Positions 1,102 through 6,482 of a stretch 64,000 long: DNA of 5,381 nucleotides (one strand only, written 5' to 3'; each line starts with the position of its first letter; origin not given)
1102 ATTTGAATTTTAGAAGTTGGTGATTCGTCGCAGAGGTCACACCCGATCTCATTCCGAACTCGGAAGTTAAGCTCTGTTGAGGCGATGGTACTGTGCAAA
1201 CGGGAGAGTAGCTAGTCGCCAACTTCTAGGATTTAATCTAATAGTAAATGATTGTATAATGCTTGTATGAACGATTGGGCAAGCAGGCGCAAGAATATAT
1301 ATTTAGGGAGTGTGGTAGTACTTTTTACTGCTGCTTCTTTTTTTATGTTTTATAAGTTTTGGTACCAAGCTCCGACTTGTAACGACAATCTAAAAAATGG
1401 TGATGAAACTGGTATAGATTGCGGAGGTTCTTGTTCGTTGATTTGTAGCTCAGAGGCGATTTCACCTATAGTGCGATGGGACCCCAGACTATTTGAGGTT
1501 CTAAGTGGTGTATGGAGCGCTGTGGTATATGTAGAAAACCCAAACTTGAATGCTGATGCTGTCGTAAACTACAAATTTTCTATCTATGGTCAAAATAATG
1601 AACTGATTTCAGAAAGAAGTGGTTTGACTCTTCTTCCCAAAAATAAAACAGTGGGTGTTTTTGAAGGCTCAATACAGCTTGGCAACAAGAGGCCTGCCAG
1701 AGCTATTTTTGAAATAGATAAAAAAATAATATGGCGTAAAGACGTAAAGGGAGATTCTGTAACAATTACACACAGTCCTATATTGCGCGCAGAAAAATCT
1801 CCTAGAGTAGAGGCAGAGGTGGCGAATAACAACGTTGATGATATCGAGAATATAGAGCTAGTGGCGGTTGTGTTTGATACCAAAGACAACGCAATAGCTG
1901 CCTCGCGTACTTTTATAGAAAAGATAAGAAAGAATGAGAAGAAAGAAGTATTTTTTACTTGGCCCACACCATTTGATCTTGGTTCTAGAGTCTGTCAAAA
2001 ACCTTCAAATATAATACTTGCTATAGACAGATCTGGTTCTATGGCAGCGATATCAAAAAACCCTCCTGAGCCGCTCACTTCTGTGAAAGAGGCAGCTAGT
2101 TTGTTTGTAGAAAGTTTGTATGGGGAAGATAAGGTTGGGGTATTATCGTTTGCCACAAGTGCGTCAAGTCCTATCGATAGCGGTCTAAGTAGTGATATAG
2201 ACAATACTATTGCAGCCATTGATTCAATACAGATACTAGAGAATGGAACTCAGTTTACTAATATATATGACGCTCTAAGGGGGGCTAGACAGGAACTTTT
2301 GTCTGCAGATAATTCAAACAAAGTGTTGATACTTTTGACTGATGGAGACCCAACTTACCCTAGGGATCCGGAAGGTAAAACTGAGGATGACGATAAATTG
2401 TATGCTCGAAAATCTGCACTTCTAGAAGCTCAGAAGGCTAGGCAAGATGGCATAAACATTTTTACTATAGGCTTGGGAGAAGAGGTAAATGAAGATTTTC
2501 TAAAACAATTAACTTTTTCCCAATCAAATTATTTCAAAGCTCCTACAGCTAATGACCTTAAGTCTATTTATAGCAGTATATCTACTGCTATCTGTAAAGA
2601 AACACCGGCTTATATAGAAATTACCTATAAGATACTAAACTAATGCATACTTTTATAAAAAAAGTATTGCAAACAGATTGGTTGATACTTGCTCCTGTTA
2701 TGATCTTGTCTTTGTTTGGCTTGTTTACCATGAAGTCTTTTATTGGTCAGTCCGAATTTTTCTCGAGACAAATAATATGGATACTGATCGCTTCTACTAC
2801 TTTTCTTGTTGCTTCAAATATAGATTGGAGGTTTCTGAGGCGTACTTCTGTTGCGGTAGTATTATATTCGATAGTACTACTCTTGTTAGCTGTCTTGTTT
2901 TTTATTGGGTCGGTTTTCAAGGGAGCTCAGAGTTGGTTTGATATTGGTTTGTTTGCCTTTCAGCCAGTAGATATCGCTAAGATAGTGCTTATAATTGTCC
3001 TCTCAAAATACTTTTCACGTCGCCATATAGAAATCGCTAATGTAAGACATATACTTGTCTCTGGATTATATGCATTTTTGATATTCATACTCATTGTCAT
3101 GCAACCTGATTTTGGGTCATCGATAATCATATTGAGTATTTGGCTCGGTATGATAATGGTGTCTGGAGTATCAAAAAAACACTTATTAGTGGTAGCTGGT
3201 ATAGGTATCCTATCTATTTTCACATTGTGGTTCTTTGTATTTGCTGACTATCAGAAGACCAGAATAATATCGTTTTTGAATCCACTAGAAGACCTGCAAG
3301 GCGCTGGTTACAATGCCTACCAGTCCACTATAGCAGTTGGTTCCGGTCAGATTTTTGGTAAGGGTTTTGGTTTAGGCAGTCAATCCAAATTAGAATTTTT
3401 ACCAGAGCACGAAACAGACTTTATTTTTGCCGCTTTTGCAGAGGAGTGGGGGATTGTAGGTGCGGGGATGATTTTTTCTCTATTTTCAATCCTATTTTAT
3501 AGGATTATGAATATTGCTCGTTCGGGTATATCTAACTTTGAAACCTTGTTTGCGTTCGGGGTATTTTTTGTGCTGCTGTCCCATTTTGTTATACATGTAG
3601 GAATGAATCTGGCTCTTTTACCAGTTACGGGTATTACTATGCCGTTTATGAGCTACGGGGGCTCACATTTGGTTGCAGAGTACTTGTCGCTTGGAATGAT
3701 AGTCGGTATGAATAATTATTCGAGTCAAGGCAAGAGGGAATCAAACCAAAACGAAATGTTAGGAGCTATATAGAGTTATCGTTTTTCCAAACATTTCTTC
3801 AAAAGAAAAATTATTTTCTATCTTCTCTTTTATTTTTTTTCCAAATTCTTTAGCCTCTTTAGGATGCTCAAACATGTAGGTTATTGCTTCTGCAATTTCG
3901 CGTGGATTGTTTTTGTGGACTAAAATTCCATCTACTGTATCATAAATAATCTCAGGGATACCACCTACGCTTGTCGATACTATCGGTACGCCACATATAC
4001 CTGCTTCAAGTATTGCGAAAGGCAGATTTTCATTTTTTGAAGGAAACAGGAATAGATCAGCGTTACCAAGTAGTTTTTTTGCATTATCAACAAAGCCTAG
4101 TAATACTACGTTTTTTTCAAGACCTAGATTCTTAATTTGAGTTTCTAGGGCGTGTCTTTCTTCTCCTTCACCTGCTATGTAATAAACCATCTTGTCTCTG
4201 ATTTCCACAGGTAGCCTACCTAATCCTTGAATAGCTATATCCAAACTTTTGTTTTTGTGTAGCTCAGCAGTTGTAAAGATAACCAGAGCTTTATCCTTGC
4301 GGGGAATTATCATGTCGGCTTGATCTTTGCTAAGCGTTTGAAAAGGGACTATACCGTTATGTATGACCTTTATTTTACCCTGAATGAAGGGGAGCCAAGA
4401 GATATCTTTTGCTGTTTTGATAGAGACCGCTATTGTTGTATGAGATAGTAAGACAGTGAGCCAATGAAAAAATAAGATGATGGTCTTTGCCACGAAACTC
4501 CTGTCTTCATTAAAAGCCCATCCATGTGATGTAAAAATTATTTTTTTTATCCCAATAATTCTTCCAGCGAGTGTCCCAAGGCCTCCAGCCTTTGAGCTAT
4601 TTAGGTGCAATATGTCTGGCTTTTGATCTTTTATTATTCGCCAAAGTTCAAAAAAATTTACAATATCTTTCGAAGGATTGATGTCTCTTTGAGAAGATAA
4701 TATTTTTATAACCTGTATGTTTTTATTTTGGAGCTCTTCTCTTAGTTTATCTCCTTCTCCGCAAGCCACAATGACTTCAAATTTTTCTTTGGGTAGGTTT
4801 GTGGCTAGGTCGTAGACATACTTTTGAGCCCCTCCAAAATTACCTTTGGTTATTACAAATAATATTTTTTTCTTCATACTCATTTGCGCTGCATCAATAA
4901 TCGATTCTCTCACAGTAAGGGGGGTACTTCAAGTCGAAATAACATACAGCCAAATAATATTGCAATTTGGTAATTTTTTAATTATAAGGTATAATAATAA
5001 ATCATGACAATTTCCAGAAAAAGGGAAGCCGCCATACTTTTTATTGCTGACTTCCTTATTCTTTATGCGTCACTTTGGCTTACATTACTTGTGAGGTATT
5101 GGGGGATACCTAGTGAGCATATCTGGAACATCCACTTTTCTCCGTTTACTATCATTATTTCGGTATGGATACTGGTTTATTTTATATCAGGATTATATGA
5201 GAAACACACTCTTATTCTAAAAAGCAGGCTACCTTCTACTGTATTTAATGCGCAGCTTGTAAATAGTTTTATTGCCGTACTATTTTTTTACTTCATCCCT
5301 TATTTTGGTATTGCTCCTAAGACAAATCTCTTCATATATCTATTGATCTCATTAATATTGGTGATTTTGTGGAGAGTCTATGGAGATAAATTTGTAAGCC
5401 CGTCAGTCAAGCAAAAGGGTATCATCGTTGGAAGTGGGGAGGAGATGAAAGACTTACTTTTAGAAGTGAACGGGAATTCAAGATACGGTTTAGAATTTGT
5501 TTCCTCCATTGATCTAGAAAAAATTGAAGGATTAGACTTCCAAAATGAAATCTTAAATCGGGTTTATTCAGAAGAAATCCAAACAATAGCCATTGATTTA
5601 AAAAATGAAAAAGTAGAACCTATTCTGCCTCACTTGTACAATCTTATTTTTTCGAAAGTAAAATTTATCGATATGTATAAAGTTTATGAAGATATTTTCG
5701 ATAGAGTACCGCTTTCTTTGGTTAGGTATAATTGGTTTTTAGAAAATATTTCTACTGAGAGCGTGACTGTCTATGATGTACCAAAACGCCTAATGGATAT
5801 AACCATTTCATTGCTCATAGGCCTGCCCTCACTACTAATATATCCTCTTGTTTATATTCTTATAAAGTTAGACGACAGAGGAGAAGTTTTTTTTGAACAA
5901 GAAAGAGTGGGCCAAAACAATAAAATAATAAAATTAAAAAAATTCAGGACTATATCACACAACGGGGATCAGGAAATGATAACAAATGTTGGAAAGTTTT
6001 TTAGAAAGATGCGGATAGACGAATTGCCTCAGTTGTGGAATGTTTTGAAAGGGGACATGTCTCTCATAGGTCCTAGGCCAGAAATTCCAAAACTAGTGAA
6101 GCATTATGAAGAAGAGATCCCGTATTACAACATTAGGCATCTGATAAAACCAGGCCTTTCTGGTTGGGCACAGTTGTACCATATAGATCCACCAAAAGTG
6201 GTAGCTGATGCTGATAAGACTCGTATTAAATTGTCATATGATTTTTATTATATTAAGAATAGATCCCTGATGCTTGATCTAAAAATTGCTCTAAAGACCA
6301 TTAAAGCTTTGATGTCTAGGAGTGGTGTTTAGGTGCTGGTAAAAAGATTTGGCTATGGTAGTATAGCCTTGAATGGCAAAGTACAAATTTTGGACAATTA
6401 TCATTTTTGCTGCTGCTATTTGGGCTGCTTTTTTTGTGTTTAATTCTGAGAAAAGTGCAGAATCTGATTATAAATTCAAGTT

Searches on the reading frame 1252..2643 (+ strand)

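Call 10: search_protein_families(library=pfam, proteins=[window:1252-2643:+], max_evalue=0.001)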
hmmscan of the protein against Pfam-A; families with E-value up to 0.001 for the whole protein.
window:1252-2643:+ (463 aa): 3 families
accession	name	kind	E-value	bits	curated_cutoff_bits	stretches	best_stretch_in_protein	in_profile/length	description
PF00092.34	VWA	-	2.4e-21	77.2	23.8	1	253-440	1-172/174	von Willebrand factor type A domain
PF13519.12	VWA_2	-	3.2e-14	53.9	27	1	254-365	1-106/107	von Willebrand factor type A domain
PF13768.12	VWA_3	-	6.2e-06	26.8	27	1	253-420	2-145/155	von Willebrand factor type A domain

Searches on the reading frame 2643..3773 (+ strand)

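Call 10: search_protein_families(library=pfam, proteins=[window:2643-3773:+], max_evalue=0.001)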
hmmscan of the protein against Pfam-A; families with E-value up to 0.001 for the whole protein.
window:2643-3773:+ (376 aa): 1 family
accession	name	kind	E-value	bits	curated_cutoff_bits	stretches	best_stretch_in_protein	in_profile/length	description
PF01098.24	FTSW_RODA_SPOVE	-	2.3e-89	300.3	26.4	1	13-360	11-354/356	Cell cycle protein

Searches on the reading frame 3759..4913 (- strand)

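Call 10: search_protein_families(library=pfam, proteins=[window:3759-4913:-], max_evalue=0.001)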
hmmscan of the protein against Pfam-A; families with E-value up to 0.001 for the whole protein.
window:3759-4913:- (384 aa): 7 families
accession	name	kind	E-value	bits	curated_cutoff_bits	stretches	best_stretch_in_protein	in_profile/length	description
PF00534.26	Glycos_transf_1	-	5.2e-35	120.9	26.4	1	203-363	9-171/172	Glycosyl transferases group 1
PF13692.12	Glyco_trans_1_4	-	5.5e-31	108.2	27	1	211-349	3-141/142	Glycosyl transferases group 1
PF13439.12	Glyco_transf_4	-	7.7e-25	88.3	28.5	1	26-188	1-166/170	Glycosyltransferase Family 4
PF13477.12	Glyco_trans_4_2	-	4e-13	50.1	23.4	1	16-134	1-111/139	Glycosyl transferase 4-like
PF13579.12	Glyco_trans_4_4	-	6.8e-13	49.7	29.7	1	27-187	1-158/158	Glycosyl transferase 4-like domain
PF20706.3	GT4-conflict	-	1.9e-09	37.4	26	1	204-372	194-379/385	Family 4 Glycosyltransferase in conflict systems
PF13524.12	Glyco_trans_1_2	-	1.1e-05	25.9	25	1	276-372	36-136/144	Glycosyl transferase-like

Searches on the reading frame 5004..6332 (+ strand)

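Call 9: search_protein_families(library=pfam, proteins=[window:5004-6332:+], max_evalue=0.001)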
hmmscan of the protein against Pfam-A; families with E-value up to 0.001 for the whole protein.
window:5004-6332:+ (442 aa): 1 family
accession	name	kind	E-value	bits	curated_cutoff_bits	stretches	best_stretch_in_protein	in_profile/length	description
PF02397.22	Bac_transf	-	2.2e-53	180.9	27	1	261-437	1-178/179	Bacterial sugar transferase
